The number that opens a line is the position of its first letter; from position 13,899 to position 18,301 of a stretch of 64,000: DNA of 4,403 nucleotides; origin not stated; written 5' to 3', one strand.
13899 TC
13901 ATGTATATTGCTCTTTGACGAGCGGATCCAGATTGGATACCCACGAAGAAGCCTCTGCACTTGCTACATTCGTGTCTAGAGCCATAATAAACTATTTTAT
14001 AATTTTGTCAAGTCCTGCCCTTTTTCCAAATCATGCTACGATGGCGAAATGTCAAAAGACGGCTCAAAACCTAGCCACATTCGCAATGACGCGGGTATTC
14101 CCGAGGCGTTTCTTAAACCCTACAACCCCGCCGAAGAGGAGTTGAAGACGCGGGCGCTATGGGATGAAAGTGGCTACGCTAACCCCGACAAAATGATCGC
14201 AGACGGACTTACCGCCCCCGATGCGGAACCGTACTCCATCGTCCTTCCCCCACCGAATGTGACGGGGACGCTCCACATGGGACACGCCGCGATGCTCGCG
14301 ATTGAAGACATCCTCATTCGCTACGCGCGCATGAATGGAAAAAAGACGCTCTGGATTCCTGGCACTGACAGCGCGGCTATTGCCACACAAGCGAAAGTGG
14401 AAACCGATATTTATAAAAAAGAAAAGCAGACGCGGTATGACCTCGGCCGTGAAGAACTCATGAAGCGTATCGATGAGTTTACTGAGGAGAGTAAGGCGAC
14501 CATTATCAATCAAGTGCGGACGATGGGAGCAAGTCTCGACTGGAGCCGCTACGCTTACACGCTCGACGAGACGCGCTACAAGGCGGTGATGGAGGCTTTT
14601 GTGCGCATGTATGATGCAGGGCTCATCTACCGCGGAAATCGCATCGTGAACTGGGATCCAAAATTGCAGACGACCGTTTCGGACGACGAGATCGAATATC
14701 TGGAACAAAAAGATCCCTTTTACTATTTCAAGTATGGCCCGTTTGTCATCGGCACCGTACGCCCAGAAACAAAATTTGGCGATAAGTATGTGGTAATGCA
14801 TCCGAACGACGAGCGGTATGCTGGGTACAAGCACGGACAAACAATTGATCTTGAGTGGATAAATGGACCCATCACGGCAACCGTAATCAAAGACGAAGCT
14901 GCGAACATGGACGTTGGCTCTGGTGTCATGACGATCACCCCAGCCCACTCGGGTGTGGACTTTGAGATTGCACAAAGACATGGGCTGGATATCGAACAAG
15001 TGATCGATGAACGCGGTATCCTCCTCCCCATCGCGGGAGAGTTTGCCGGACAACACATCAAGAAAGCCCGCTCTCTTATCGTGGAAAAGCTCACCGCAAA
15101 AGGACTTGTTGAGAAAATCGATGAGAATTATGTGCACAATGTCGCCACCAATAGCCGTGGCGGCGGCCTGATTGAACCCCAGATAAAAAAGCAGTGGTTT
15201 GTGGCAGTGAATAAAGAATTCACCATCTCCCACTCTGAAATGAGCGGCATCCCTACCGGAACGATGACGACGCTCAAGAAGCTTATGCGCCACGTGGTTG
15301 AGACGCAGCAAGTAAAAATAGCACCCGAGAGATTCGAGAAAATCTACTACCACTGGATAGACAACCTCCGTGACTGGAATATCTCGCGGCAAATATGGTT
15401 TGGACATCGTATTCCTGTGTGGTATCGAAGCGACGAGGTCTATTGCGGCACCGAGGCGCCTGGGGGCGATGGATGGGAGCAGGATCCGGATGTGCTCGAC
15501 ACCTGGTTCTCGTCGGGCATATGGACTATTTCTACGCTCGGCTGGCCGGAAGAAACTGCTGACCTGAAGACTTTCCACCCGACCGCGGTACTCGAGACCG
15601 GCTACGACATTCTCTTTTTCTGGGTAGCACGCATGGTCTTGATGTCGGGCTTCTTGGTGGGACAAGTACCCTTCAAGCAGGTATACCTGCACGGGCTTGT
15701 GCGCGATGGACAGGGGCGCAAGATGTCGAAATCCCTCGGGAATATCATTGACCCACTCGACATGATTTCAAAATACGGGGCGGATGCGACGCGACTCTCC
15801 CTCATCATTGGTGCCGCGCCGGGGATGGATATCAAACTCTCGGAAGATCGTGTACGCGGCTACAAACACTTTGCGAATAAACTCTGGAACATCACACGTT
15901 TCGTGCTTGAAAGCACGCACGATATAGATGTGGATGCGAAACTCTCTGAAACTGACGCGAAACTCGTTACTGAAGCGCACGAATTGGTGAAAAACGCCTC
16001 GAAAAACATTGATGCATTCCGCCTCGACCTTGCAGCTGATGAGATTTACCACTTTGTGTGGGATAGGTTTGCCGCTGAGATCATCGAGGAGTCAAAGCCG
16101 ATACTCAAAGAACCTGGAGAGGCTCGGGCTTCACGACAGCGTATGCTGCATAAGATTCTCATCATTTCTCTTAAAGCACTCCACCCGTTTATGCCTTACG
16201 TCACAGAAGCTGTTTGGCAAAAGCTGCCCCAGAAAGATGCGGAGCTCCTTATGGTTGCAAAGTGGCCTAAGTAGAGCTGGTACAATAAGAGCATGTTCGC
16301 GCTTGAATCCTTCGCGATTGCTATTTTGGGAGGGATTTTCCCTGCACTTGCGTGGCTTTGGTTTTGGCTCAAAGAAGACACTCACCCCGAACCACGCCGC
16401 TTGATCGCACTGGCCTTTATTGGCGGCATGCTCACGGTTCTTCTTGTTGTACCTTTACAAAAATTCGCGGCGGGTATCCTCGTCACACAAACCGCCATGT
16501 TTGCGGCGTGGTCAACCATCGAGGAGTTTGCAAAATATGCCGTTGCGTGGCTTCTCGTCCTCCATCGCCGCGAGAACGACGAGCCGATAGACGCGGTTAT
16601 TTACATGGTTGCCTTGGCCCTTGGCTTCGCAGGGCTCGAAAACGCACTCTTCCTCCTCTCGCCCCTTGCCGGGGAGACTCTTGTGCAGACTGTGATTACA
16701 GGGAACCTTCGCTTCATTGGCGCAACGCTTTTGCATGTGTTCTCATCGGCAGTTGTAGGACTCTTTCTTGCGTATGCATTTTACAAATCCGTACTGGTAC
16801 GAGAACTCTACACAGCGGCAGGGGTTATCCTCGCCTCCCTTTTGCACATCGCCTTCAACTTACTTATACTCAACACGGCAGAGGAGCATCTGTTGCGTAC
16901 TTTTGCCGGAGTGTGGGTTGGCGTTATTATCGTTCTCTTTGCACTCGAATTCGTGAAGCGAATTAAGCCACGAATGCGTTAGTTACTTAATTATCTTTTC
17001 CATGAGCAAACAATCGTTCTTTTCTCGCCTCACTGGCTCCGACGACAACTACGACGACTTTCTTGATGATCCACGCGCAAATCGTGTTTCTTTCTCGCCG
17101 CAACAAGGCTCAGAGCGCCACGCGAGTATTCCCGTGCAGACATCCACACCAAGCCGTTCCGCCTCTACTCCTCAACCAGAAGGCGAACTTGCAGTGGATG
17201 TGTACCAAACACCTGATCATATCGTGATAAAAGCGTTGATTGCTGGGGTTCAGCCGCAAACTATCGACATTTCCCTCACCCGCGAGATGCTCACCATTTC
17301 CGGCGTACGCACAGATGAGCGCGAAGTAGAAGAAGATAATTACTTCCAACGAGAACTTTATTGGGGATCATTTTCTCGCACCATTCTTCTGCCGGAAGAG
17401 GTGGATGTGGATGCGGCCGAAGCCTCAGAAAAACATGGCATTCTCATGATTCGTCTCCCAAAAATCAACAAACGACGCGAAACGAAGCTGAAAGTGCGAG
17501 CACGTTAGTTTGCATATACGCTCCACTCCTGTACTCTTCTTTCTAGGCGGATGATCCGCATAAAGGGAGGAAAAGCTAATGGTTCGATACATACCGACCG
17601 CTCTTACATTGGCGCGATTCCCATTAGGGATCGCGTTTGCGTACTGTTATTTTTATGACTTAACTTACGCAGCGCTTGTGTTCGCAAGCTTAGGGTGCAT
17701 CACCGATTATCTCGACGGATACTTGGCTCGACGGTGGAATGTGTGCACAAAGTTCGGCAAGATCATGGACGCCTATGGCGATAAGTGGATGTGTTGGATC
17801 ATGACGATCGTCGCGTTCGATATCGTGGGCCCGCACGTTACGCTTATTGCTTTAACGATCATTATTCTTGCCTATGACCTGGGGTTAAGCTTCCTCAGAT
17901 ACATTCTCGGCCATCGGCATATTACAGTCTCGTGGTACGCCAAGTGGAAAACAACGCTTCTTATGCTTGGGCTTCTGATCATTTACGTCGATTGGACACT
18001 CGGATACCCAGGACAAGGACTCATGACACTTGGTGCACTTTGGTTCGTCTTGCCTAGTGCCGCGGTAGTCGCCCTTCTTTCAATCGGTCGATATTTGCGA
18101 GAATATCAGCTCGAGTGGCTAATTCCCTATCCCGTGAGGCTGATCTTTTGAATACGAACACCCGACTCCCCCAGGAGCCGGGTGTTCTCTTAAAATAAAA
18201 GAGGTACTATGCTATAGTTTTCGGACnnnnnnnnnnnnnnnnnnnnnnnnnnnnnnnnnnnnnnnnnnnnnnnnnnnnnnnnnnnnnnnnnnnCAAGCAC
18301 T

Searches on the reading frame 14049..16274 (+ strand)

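Call 60: search_protein_families(library=pfam, proteins=[window:14049-16274:+], max_evalue=0.0001)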
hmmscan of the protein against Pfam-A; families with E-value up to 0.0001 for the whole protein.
window:14049-16274:+ (741 aa): 4 families
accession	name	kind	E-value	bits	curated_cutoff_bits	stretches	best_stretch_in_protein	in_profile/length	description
PF00133.28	tRNA-synt_1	-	7e-126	420.7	22.7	2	57-468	20-258/414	tRNA synthetases class I (I, L, M and V)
PF08264.19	Anticodon_1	-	6.3e-23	81.7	25.1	1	636-741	1-106/148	Anticodon-binding domain of tRNA ligase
PF09334.17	tRNA-synt_1g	-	6.1e-20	71.8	20.1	1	69-216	8-136/391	tRNA synthetases class I (M)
PF01406.26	tRNA-synt_1e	-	2e-05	24.6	27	0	532-586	228-281/301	tRNA synthetases class I (C) catalytic domain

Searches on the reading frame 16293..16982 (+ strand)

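Call 61: search_protein_families(library=pfam, proteins=[window:16293-16982:+], max_evalue=0.0001)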
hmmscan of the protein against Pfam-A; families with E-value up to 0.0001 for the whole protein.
window:16293-16982:+ (229 aa): 1 family
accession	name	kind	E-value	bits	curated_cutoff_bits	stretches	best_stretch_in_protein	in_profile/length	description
PF13367.11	PrsW-protease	-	9.7e-24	84.4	23.5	1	33-214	1-193/196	PrsW family intramembrane metalloprotease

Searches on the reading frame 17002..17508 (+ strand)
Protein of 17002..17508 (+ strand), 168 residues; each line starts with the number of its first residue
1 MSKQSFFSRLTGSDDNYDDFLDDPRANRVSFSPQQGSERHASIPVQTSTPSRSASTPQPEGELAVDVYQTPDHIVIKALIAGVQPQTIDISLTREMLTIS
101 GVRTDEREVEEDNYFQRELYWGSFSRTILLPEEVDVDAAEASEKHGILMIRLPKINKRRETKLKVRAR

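Call 61: search_protein_families(library=pfam, proteins=[window:17002-17508:+], max_evalue=0.0001)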
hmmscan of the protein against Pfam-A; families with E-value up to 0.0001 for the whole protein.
window:17002-17508:+ (168 aa): 1 family
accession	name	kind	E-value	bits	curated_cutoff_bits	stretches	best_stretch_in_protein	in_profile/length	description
PF00011.27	HSP20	-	6.5e-15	55.5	20.8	1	67-160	2-93/102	Hsp20/alpha crystallin family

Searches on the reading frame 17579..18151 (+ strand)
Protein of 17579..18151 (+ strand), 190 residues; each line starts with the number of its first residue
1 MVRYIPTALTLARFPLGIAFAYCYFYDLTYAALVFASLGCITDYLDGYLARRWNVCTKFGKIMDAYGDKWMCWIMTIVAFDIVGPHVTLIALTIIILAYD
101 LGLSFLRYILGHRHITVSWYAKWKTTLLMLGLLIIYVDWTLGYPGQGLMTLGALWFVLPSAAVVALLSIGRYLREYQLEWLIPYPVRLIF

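Call 61: search_protein_families(library=pfam, proteins=[window:17579-18151:+], max_evalue=0.0001)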
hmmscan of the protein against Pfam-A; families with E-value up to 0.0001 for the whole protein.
window:17579-18151:+ (190 aa): 1 family
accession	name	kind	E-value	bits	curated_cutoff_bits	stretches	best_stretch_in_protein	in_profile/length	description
PF01066.26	CDP-OH_P_transf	-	4.2e-24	86.1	22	1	4-150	2-144/152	CDP-alcohol phosphatidyltransferase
